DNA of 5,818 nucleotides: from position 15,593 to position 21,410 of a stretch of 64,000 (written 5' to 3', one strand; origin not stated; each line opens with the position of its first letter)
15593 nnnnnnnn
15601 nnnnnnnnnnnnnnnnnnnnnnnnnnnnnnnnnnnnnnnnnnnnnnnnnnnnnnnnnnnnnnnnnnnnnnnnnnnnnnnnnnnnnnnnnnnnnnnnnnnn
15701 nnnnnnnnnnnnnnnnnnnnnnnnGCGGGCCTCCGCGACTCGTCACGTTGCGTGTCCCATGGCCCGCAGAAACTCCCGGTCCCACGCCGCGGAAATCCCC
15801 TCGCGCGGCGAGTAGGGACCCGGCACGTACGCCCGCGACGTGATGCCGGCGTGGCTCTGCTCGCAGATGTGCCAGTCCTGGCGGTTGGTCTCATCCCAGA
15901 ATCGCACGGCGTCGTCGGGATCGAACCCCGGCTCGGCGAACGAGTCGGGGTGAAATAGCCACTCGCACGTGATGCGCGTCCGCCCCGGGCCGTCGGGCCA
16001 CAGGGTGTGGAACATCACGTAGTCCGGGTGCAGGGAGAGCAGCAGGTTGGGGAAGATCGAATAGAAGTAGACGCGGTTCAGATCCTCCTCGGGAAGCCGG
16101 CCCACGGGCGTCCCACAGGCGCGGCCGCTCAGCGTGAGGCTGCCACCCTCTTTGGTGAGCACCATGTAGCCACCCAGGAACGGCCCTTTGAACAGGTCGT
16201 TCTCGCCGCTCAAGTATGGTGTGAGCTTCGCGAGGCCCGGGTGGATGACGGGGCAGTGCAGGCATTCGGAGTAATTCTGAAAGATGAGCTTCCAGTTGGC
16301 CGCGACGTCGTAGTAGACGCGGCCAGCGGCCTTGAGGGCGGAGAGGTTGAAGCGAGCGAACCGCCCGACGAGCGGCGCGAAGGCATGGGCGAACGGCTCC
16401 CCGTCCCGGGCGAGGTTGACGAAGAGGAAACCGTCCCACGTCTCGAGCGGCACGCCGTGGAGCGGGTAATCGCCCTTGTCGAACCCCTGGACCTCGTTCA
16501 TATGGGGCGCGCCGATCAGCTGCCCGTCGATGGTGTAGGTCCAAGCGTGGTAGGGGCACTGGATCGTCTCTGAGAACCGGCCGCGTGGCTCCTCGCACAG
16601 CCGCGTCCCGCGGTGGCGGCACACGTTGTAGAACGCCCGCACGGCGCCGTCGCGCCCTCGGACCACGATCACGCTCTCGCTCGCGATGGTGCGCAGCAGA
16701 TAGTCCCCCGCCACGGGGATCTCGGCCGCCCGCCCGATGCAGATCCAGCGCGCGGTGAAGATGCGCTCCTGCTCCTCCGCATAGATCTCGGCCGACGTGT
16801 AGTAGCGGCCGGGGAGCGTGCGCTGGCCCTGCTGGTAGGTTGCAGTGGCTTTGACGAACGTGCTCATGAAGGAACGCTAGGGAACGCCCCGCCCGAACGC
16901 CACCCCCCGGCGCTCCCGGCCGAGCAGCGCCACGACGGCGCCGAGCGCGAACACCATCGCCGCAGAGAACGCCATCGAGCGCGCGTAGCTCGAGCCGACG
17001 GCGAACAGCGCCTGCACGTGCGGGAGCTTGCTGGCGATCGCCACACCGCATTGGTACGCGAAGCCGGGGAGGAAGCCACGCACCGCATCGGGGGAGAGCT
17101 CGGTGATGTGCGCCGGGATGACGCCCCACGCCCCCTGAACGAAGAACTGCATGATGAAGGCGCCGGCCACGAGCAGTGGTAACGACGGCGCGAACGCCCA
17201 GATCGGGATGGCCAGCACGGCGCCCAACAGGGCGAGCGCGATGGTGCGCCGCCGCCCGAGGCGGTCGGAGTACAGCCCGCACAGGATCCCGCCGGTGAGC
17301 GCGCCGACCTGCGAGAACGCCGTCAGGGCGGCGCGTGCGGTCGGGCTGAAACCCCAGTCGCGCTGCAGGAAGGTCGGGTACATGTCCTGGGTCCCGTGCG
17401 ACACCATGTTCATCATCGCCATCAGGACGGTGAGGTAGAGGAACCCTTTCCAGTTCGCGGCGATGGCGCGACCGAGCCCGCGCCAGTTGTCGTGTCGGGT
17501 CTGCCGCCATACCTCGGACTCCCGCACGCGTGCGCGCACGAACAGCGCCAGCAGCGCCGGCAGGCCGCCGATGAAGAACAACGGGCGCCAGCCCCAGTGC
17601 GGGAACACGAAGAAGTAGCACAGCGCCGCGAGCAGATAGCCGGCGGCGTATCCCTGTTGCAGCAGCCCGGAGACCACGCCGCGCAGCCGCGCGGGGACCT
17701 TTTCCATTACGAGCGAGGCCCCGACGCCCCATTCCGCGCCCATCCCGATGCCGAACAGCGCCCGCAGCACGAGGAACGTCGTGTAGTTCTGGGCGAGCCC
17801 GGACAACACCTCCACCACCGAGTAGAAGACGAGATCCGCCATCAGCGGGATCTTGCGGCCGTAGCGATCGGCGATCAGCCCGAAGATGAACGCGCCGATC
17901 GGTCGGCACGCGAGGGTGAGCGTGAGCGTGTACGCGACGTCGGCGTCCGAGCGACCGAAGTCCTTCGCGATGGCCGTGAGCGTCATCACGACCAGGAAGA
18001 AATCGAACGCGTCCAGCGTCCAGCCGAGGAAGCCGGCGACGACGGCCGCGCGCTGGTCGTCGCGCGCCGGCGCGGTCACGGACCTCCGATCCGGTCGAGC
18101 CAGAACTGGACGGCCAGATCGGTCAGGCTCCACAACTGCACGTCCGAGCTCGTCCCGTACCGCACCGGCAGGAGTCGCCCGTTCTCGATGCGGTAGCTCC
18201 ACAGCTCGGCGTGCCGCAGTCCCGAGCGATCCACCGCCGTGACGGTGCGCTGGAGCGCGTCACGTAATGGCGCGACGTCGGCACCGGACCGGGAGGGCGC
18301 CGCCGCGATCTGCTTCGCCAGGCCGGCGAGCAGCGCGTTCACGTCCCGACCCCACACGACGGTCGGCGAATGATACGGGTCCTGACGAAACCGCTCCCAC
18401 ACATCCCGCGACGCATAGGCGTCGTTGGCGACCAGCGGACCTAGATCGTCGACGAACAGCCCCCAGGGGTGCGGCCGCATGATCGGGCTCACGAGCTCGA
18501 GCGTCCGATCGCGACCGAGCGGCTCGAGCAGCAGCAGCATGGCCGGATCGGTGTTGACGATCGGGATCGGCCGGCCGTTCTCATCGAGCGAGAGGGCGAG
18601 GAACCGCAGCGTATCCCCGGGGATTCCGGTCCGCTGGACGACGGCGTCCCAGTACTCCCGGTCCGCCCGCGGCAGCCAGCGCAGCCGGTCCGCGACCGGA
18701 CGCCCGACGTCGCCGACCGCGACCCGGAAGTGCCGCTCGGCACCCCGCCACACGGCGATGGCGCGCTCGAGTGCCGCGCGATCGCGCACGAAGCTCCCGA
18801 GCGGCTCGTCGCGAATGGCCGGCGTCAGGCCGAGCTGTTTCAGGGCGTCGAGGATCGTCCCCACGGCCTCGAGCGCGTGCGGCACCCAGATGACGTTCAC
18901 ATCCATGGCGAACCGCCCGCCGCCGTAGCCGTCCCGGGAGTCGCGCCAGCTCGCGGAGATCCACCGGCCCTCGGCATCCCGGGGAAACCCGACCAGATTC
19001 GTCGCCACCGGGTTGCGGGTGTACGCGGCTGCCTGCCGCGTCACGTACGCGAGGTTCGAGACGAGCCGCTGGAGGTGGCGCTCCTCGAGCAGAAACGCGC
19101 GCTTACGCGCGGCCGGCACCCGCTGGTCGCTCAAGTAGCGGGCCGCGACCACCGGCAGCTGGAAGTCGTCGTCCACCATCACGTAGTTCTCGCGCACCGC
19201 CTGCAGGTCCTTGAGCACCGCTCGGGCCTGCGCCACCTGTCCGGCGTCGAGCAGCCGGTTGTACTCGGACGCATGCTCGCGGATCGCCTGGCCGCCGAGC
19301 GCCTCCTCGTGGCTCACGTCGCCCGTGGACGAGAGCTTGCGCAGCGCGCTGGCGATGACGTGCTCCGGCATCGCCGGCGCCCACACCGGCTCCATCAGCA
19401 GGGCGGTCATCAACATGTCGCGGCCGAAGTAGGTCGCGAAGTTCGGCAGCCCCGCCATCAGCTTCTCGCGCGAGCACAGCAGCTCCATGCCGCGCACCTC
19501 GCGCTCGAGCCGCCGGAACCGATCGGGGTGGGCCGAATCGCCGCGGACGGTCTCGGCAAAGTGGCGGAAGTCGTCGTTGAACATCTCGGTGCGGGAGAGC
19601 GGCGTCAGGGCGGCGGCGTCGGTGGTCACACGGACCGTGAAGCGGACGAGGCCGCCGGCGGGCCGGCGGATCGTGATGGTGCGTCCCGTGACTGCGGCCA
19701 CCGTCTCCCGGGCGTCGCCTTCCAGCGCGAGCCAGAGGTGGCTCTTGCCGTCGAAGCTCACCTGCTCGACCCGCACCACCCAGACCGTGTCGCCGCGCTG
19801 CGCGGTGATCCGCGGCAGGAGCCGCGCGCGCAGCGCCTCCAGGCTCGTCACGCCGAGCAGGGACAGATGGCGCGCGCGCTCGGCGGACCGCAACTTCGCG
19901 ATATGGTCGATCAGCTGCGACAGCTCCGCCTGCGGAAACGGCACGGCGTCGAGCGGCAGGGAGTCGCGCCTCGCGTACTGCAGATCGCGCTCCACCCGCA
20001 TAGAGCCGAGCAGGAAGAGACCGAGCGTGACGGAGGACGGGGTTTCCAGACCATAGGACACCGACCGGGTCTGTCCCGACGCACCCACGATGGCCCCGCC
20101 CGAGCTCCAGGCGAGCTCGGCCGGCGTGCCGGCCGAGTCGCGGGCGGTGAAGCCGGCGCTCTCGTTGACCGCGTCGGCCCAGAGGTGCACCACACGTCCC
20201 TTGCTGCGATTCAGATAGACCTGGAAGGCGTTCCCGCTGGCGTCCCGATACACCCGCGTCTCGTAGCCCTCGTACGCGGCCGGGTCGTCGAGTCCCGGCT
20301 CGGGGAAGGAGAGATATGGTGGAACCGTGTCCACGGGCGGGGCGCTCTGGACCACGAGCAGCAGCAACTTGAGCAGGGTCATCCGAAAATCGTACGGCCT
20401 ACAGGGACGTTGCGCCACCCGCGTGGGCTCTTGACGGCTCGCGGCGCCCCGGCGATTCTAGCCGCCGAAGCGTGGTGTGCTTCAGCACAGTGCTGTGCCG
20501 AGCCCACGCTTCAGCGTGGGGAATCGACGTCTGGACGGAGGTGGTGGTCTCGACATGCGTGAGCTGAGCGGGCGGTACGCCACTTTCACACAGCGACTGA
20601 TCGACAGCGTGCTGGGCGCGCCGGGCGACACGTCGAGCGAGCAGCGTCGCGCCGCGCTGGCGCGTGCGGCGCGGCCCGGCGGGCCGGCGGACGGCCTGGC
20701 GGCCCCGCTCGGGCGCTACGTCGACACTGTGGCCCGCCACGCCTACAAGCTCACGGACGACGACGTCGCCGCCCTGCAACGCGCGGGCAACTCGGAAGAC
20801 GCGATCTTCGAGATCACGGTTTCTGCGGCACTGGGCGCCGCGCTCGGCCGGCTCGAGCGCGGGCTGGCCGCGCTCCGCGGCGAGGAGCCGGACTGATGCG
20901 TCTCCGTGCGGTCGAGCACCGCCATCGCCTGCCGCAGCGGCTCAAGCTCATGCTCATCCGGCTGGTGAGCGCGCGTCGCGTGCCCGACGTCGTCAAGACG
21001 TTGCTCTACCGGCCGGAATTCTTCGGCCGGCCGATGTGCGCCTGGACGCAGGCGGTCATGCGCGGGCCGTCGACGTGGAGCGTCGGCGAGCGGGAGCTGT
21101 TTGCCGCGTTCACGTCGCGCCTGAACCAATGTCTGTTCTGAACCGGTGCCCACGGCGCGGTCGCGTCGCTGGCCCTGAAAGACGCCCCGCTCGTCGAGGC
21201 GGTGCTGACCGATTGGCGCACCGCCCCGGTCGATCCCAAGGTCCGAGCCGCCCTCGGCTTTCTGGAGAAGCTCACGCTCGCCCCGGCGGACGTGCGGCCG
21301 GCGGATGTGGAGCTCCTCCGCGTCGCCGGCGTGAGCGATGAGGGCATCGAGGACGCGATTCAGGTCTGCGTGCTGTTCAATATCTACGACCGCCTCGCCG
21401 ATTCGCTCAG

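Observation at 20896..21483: In-frame TGA at the second Cys of the CxxCxxxH motif of an AhpD/CMD-family gene, followed by an fdhF-like GGUC-loop hairpin: candidate CxxU selenoprotein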

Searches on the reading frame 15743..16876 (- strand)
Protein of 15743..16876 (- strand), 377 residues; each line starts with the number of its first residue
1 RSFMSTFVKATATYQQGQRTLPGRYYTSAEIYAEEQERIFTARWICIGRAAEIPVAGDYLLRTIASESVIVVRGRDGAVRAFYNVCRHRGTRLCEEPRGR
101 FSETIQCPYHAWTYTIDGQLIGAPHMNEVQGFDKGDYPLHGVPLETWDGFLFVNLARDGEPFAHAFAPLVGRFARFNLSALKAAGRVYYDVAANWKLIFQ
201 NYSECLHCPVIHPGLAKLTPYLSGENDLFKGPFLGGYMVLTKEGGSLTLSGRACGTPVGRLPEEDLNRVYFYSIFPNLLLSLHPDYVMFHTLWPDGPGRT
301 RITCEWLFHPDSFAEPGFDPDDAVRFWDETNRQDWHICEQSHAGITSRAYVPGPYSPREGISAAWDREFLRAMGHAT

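Call 43: search_protein_families(library=ncbifam, proteins=[window:15743-16876:-], max_evalue=0.00001)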
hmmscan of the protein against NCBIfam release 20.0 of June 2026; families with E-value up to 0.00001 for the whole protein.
window:15743-16876:- (377 aa): 5 families
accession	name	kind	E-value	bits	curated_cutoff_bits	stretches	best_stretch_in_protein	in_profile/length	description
NF058607.1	GlBtMonoOxGbcA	equivalog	2.9e-69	233.5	670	2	15-216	27-226/420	glycine betaine monooxygenase oxygenase subunit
NF041684.1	ant_diox_AndAc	equivalog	9.5e-27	93.6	750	1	16-212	18-222/418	anthranilate 1,2-dioxygenase large subunit AndAc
NF042946.1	3PPDioc_HcaE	equivalog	1.3e-26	93.7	830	1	22-159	17-156/450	3-phenylpropionate/cinnamic acid dioxygenase subunit alpha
TIGR03228.1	anthran_1_2_A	equivalog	4e-21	75.2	671.9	1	25-212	20-213/438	anthranilate 1,2-dioxygenase large subunit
TIGR03229.1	benzo_1_2_benA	equivalog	5.3e-21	75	780.95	1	16-214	11-217/433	benzoate 1,2-dioxygenase large subunit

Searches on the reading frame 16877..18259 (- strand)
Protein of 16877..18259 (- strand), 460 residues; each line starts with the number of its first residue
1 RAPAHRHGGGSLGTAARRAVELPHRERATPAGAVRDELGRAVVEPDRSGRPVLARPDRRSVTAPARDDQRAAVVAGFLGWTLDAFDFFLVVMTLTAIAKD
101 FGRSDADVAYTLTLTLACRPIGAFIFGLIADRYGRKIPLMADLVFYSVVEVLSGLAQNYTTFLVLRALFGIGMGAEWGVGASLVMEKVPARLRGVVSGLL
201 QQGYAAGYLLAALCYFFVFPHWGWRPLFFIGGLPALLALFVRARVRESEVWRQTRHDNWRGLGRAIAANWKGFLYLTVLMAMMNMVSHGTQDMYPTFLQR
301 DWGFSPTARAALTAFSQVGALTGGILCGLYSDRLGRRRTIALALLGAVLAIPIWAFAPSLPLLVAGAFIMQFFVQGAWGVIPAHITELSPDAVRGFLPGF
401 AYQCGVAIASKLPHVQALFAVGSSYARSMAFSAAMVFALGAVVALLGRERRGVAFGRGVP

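Call 43: search_protein_families(library=ncbifam, proteins=[window:16877-18259:-], max_evalue=0.00001)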
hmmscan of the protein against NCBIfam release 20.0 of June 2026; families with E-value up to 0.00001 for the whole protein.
window:16877-18259:- (460 aa): 42 families (the best 25 are shown)
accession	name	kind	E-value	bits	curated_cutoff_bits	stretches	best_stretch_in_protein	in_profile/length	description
TIGR00891.1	2A0112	subfamily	9.4e-108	360.8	552.9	2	68-255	9-198/405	sialate:H+ symport family MFS transporter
NF003024.0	PRK03893.1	subfamily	3.7e-59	200.8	604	2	67-258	17-208/497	sialate:H+ symport family MFS transporter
TIGR00895.1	2A0115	subfamily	8.2e-52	176.5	418.55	2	63-257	9-205/398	aromatic acid/H+ symport family MFS transporter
NF008963.0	PRK12307.1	equivalog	3.1e-44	151.8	637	1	67-437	14-396/426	MFS transporter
TIGR00883.1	2A0106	subfamily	3.1e-36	125.3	443.45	1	80-425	2-383/400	metabolite/H+ symporter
NF008586.0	PRK11551.1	equivalog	7.9e-29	100.9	410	1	75-447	19-395/406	3-(3-hydroxy-phenyl)propionate transporter MhpT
TIGR00898.1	2A0119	subfamily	2.7e-28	99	550.75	2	121-255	141-272/506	cation transport protein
TIGR00881.1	2A0104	subfamily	1.3e-20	73.8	407.75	1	94-409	18-359/379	phosphoglycerate transporter protein PgtP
TIGR00880.1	2_A_01_02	superfamily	2.6e-18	66.5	131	1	121-244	9-136/141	multidrug resistance protein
NF052357.1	GlucTporGlcPStph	equivalog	6.5e-18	64.8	750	2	296-399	31-134/445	glucose transporter GlcP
NF053517.1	HbztTptrPcaK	equivalog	1.7e-17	63.6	770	1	69-251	17-200/437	4-hydroxybenzoate transporter PcaK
NF053813.1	MFS_TcaB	equivalog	4.2e-17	62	475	1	90-181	25-116/396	putative multidrug effflux MFS transporter TcaB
NF011656.1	PRK15075.1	subfamily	4.5e-17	62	445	1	71-446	7-412/419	tricarballylate/proton symporter TcuC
NF007927.0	PRK10642.1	equivalog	7.1e-17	61.3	544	1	66-445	20-436/500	glycine betaine/L-proline transporter ProP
TIGR00879.1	SP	subfamily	1.8e-16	59.8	237.8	2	96-240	95-239/510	sugar porter family MFS transporter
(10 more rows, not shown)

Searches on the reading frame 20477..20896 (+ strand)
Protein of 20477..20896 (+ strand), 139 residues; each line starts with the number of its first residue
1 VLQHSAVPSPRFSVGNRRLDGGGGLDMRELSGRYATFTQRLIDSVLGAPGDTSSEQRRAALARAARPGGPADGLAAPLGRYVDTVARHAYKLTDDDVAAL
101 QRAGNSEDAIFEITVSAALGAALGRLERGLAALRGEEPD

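Call 4: search_protein_families(library=pfam, proteins=[window:20477-20896:+], max_evalue=0.01)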
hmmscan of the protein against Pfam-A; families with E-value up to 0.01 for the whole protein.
window:20477-20896:+ (139 aa): 0 families

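Call 5: search_protein_families(library=ncbifam, proteins=[window:20477-20896:+], max_evalue=0.01)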
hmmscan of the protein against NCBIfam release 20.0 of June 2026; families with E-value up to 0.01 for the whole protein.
window:20477-20896:+ (139 aa): 0 families

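Call 62: search_protein_families(library=pfam, proteins=[window:20555-20896:+], max_evalue=10)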
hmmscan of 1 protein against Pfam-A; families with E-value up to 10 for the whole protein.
window:20555-20896:+ (113 aa): 0 families

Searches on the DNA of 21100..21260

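Call 79: search_rna_families(source=window, start=21100, end=21260, threshold=evalue, max_evalue=10, show_alignments=3)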
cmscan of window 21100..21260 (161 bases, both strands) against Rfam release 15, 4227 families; matches with E-value up to 10: 4.
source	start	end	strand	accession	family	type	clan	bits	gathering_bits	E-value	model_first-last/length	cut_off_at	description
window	21181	21243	-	RF01940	hvt-mir-H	Gene; miRNA;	-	18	96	0.1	1-64/64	no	hvt-mir-H9 microRNA precursor family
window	21182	21246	-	RF02236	asX2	Gene; sRNA;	-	17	70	0.26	1-87/87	no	Xanthomonas sRNA asX2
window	21165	21251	-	RF00312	snoZ206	Gene; snRNA; snoRNA; CD-box;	-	13.6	50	3.6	1-129/129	no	Small nucleolar RNA Z206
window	21162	21256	-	RF04012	MIR7532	Gene; miRNA;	-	13.4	100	9.9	1-106/106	no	MIR7532 microRNA precursor family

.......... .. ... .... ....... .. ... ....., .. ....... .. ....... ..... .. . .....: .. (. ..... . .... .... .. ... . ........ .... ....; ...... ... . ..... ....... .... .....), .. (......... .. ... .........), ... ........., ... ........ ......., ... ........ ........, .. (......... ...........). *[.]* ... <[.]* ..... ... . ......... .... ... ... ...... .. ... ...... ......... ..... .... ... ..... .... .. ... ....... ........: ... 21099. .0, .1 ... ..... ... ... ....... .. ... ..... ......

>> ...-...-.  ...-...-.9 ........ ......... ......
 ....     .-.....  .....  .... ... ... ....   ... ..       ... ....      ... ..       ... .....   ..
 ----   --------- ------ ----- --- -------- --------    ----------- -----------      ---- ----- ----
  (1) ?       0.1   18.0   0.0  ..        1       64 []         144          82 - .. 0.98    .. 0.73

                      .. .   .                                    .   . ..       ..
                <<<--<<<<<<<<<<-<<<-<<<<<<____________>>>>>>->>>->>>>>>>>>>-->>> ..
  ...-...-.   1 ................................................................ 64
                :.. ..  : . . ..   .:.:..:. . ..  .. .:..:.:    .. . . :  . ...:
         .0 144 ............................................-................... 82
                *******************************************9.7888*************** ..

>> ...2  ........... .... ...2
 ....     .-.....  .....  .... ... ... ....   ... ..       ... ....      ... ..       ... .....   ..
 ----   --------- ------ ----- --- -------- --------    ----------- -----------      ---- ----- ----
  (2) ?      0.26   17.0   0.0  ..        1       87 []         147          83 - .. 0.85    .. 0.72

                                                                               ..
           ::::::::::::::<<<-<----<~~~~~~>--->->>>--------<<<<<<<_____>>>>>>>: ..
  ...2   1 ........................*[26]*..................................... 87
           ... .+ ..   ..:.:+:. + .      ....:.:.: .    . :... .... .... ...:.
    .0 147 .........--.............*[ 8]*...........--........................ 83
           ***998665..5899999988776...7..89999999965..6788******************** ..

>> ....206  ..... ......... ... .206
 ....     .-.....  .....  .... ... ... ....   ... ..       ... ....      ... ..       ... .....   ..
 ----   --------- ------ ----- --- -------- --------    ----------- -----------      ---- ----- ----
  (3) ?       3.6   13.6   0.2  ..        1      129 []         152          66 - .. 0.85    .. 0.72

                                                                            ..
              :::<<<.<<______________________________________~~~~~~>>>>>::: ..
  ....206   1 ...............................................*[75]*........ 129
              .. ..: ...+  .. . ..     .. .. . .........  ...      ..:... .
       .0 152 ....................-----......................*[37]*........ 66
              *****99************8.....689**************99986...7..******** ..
